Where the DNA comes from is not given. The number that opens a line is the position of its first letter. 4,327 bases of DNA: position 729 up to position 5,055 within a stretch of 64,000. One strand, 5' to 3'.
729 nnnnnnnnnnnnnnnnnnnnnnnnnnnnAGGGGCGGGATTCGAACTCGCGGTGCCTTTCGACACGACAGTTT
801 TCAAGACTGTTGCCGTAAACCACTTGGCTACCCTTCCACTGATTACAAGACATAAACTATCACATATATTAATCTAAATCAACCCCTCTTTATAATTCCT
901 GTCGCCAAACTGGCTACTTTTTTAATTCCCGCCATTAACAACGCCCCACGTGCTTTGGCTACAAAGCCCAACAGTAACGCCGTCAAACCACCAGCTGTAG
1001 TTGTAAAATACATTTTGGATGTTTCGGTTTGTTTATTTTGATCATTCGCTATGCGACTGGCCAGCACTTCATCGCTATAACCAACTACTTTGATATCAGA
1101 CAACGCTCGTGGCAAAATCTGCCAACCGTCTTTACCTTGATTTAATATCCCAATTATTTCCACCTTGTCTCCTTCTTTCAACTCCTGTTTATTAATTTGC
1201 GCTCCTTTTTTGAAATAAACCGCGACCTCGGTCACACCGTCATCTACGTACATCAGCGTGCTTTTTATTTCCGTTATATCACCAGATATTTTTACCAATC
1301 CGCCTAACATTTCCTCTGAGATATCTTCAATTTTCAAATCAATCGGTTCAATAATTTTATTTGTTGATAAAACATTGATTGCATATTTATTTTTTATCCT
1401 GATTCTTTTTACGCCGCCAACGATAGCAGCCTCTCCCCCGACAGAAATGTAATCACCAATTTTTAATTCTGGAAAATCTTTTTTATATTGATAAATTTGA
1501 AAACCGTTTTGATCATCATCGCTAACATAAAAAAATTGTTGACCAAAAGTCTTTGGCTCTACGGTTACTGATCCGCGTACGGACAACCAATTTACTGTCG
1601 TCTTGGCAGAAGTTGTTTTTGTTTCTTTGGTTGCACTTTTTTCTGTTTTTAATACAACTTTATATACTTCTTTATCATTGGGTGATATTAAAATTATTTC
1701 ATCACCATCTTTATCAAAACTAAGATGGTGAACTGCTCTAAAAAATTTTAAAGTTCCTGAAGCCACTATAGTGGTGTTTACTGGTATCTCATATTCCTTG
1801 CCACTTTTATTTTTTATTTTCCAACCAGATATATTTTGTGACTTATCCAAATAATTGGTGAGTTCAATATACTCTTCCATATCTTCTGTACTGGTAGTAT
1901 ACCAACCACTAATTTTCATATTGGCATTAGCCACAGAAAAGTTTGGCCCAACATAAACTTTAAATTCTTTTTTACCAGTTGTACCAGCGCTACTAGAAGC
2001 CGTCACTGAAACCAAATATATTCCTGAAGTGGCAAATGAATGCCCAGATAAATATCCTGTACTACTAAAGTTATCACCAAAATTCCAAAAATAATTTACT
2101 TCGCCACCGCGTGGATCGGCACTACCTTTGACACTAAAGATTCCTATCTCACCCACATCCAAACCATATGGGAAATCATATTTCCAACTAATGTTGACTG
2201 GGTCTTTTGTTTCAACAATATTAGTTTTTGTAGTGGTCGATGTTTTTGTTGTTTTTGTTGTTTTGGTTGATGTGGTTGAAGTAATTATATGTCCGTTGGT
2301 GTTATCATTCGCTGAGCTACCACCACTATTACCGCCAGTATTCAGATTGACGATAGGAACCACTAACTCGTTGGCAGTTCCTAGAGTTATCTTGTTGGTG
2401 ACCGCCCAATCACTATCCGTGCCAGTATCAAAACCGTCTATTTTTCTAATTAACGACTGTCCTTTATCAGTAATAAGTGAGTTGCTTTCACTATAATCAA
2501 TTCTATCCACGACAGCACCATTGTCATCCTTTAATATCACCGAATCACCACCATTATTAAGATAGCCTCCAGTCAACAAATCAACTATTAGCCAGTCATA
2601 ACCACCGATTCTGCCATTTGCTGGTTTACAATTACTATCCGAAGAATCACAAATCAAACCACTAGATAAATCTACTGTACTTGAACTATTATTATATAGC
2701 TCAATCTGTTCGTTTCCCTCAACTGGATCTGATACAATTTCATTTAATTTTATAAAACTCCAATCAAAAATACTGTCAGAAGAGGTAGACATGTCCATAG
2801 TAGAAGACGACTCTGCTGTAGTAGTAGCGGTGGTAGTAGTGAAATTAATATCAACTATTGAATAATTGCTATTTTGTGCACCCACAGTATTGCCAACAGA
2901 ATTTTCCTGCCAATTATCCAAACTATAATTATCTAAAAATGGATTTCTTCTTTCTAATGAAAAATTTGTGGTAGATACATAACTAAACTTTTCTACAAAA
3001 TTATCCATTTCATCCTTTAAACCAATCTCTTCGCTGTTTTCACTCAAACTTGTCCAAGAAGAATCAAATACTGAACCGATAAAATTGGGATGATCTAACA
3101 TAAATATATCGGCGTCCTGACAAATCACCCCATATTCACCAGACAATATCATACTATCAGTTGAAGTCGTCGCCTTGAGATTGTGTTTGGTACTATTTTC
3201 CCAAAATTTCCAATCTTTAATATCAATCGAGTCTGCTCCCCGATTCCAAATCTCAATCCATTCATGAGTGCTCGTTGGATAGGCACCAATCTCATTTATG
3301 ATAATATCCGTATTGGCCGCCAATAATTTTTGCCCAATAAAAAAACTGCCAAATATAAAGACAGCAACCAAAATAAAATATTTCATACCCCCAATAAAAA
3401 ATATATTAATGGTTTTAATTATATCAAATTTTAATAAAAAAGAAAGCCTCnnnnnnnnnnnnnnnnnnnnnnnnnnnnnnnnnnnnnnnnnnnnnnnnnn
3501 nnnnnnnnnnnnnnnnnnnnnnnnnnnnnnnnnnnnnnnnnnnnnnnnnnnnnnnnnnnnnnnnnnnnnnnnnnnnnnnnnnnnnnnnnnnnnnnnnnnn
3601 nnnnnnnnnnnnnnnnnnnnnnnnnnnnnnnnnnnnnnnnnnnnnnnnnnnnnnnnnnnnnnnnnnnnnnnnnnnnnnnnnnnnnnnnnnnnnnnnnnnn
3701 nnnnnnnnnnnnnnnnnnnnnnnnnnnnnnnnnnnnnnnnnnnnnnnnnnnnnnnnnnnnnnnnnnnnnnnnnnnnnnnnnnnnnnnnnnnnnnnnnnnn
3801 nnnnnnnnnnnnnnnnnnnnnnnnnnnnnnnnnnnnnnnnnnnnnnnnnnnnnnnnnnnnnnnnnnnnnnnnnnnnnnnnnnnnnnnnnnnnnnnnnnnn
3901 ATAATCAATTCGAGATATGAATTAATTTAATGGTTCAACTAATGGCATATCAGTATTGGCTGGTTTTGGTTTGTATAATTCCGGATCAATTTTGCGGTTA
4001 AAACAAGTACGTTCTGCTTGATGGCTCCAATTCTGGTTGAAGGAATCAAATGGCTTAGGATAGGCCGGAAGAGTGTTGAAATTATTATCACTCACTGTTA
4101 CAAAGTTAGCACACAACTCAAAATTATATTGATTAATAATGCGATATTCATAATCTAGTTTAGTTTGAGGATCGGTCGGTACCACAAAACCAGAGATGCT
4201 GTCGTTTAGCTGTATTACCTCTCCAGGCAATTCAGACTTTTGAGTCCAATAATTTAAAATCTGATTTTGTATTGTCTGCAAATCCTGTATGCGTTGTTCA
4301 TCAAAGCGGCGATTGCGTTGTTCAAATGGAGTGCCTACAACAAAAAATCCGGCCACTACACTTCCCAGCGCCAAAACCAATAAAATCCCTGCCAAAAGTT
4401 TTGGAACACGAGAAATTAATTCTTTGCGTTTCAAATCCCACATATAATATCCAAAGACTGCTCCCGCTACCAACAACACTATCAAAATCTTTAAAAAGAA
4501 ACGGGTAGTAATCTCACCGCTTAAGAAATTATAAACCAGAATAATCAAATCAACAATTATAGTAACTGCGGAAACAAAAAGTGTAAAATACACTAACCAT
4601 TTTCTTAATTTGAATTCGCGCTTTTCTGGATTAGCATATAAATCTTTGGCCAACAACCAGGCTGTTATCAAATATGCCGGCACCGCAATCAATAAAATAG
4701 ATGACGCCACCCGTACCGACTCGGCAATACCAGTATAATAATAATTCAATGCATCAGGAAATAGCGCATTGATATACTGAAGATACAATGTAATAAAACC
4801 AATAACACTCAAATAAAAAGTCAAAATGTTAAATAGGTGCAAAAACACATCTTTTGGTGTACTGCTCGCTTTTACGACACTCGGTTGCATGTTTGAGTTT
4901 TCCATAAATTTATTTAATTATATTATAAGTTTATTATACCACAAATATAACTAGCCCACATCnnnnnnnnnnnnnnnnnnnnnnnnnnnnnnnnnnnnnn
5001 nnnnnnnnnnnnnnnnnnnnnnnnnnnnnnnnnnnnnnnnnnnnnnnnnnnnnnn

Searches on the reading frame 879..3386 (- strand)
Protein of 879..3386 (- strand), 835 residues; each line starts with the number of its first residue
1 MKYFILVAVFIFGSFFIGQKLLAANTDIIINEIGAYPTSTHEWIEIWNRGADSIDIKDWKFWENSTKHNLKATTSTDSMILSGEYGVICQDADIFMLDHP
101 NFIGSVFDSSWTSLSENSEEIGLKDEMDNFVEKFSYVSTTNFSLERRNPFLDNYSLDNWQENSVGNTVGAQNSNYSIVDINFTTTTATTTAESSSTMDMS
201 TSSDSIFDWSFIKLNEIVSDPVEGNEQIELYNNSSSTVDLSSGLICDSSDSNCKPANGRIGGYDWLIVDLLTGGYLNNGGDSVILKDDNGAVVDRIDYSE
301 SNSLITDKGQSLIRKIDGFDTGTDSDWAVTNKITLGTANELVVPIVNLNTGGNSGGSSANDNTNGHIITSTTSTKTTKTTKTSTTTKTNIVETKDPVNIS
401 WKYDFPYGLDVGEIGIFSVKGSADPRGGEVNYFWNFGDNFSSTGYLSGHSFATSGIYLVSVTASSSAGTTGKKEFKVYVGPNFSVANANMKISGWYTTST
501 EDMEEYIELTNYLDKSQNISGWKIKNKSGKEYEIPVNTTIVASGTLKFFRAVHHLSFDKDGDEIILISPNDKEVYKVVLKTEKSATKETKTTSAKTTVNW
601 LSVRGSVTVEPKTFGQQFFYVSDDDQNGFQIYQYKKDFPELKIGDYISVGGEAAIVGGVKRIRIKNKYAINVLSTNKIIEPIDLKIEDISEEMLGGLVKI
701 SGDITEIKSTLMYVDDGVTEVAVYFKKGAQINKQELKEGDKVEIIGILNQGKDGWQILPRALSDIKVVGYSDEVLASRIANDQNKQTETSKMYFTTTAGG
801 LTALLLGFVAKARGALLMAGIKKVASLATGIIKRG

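Call 61: search_protein_families(library=pfam, proteins=[window:879-3386:-], max_evalue=0.00001)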
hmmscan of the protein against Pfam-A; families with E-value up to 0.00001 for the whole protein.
window:879-3386:- (835 aa): 3 families
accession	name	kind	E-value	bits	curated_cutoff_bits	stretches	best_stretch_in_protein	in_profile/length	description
PF00932.25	LTD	-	5.1e-33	114.2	34.3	3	486-577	4-105/109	Lamin Tail Domain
PF18911.6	PKD_4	-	3.3e-10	40.3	27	1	411-476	16-82/85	PKD domain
PF00801.26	PKD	-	4.5e-06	27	23.5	0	417-470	19-72/80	PKD domain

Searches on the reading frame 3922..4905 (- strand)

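Call 61: search_protein_families(library=pfam, proteins=[window:3922-4905:-], max_evalue=0.00001)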
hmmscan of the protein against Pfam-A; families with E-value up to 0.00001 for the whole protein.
window:3922-4905:- (327 aa): 1 family
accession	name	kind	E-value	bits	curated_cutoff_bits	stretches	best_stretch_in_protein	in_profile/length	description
PF18920.5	DUF5671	-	6e-21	75.1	28.4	1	19-153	1-131/132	Domain of unknown function (DUF5671)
